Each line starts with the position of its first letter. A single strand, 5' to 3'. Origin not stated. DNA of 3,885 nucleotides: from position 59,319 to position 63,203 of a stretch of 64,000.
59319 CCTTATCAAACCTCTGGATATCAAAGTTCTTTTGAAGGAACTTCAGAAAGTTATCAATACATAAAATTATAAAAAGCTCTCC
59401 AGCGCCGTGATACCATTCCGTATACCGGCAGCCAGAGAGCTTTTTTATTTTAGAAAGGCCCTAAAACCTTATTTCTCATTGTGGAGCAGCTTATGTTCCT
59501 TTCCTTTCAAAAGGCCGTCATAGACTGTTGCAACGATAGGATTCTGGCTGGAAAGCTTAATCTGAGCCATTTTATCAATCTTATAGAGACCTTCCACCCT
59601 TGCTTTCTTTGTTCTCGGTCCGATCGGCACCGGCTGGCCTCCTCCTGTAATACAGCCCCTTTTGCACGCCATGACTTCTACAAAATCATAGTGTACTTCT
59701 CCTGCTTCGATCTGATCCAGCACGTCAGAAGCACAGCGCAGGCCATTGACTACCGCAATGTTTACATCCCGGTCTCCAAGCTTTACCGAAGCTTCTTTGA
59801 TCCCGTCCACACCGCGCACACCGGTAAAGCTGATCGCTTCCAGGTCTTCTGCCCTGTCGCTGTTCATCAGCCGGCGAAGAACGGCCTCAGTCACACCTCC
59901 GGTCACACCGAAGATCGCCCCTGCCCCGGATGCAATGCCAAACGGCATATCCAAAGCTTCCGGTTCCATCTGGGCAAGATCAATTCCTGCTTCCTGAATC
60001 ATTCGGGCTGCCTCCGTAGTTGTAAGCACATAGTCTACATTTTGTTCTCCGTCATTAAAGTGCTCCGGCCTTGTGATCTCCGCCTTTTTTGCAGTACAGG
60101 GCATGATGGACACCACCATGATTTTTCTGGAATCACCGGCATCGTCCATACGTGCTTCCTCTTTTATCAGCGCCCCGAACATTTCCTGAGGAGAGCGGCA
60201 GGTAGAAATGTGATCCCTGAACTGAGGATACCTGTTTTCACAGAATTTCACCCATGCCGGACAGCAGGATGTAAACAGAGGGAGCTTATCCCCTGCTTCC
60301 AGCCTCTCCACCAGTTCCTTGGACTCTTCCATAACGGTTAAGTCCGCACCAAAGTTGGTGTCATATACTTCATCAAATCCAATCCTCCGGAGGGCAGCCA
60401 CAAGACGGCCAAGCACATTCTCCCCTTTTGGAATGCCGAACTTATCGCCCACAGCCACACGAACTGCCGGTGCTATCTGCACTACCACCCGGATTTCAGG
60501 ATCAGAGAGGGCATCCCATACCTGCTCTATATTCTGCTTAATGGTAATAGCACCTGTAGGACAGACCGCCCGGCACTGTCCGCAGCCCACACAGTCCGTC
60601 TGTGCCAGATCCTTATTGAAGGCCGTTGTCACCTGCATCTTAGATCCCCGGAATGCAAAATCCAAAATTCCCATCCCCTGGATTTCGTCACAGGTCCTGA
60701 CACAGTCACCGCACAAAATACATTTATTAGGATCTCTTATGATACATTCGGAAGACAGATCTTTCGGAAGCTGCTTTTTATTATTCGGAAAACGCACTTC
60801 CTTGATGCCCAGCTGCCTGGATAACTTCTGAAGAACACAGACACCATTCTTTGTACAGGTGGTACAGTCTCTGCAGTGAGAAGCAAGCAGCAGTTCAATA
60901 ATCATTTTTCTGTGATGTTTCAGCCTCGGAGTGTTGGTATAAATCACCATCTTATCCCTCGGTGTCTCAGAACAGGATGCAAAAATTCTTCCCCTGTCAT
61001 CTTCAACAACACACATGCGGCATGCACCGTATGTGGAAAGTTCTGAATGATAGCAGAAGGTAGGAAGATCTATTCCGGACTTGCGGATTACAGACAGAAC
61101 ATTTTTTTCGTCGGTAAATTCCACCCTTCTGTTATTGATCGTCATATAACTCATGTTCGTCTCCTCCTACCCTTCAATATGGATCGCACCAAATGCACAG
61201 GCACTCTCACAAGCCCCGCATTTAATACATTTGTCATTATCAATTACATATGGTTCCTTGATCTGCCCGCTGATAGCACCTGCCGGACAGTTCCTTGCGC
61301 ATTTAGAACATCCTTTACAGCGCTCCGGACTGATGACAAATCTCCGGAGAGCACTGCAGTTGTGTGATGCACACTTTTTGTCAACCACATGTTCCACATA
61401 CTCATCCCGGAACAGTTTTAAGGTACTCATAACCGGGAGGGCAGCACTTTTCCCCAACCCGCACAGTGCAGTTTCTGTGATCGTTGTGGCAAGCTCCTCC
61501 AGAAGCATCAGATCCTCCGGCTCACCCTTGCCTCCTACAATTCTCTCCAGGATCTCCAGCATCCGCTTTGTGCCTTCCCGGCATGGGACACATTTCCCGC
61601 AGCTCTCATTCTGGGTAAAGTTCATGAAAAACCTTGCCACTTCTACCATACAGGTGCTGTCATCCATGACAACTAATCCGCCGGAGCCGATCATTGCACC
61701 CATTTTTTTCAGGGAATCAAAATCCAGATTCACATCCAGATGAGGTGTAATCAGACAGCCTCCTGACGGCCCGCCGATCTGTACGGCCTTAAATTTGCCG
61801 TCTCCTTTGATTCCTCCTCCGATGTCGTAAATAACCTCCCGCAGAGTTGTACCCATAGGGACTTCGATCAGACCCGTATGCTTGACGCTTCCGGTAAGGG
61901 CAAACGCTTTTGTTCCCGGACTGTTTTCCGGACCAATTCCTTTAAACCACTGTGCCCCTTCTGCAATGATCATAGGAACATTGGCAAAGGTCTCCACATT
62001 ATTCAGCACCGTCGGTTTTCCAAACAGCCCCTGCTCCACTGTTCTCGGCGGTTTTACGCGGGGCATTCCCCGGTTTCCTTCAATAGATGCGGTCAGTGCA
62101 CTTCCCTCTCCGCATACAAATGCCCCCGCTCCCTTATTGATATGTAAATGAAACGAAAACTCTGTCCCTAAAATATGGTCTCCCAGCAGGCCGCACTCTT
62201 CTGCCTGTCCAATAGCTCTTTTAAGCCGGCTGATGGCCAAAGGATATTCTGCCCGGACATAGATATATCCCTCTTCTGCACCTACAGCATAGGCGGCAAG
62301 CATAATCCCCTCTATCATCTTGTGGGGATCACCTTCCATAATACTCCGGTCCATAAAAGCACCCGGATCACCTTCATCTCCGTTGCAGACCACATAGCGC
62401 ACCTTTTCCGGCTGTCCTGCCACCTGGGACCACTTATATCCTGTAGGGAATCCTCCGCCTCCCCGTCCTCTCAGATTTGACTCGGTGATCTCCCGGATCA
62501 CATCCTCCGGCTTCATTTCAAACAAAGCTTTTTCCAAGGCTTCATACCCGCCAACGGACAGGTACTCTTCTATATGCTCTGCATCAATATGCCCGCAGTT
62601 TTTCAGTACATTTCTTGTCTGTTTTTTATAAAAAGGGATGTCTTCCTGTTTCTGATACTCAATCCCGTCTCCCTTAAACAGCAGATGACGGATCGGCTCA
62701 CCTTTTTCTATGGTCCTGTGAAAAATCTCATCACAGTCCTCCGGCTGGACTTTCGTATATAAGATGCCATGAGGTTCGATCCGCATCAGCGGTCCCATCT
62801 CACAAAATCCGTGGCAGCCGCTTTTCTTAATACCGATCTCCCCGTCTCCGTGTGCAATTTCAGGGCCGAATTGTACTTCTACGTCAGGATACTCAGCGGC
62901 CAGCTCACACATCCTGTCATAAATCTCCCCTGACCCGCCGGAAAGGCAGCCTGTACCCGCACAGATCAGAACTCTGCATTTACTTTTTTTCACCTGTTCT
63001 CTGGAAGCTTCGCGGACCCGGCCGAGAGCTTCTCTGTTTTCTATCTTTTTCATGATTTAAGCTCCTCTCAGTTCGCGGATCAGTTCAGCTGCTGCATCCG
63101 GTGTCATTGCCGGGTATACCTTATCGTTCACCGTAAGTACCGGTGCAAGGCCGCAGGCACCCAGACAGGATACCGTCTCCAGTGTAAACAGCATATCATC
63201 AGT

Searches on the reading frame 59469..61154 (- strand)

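Call 16: search_protein_families(library=pfam, proteins=[window:59469-61154:-], max_evalue=0.001)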
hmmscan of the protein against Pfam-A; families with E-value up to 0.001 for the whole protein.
window:59469-61154:- (561 aa): 14 families
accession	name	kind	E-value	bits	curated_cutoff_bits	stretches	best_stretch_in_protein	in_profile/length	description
PF02906.19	Fe_hyd_lg_C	-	2.7e-97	325.7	22.1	1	222-505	2-245/245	Iron only hydrogenase large subunit, C-terminal domain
PF10588.14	NADH-G_4Fe-4S_3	-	3.9e-16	58.7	27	1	82-121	1-40/40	NADH-ubiquinone oxidoreductase-G iron-sulfur binding region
PF13510.11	Fer2_4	-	7.2e-12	45.6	22.8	1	5-75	7-81/82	2Fe-2S iron-sulfur cluster binding domain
PF12838.12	Fer4_7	-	7.8e-09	36.3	27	1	144-202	1-52/52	4Fe-4S dicluster domain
PF02256.22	Fe_hyd_SSU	-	4.7e-08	33.4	24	1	516-558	4-50/56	Iron hydrogenase small subunit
PF14697.11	Fer4_21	-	2.6e-07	31.1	35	1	141-204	4-58/59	4Fe-4S dicluster domain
PF13237.11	Fer4_10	-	6.9e-07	29.5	25.5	0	186-210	7-33/53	4Fe-4S dicluster domain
PF22117.2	Fer4_Nqo3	-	8.5e-07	29.5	27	1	138-204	4-67/67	NADH-quinone oxidoreductase subunit 3, ferredoxin-like domain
PF00037.32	Fer4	-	2.1e-06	27.7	21.1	1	187-204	7-24/24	4Fe-4S binding domain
PF00111.32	Fer2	-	4.7e-06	26.9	21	1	6-63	3-57/77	2Fe-2S iron-sulfur cluster binding domain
PF13187.11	Fer4_9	-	3e-05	24.4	27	1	144-203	1-52/52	4Fe-4S dicluster domain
PF13534.11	Fer4_17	-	3.5e-05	24.7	22.2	1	144-201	1-59/61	4Fe-4S dicluster domain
PF25160.1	LdpA_Fe-S-bd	-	9.9e-05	22.5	27.6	1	181-206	21-46/49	LdpA Fe-S cluster-binding domain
PF13484.11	Fer4_16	-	0.00053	21.2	30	1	188-210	2-21/66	4Fe-4S double cluster binding domain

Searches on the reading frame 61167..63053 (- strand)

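Call 16: search_protein_families(library=pfam, proteins=[window:61167-63053:-], max_evalue=0.001)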
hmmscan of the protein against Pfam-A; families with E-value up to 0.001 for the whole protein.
window:61167-63053:- (628 aa): 11 families
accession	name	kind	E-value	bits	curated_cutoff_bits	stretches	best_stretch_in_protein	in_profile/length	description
PF01512.22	Complex1_51K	-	5.3e-47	159.9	31.2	1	189-360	1-149/150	Nuo51 FMN-binding domain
PF10589.14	NADH_4Fe-4S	-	1.1e-33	115.3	23.5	1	471-555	1-85/85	NADH-ubiquinone oxidoreductase-F iron-sulfur binding region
PF00037.32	Fer4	-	2.8e-12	46.3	21.1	2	602-624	1-23/24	4Fe-4S binding domain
PF12837.12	Fer4_6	-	7.6e-11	41.9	25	2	572-594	2-24/24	4Fe-4S binding domain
PF12838.12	Fer4_7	-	7.6e-08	33.1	27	1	578-623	1-52/52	4Fe-4S dicluster domain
PF13187.11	Fer4_9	-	2e-07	31.3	27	1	578-623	1-51/52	4Fe-4S dicluster domain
PF10531.15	SLBB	-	2.3e-07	31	27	1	386-431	4-52/55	SLBB domain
PF13237.11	Fer4_10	-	3e-07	30.7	25.5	1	573-619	3-52/53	4Fe-4S dicluster domain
PF12797.12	Fer4_2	-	8.4e-07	29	24.5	1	602-620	3-21/22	4Fe-4S binding domain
PF01257.25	2Fe-2S_thioredx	-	9.2e-06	26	24.8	1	22-112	62-142/145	Thioredoxin-like [2Fe-2S] ferredoxin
PF22461.2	SLBB_2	-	3.3e-05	24.3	27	1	383-429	2-49/79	SLBB domain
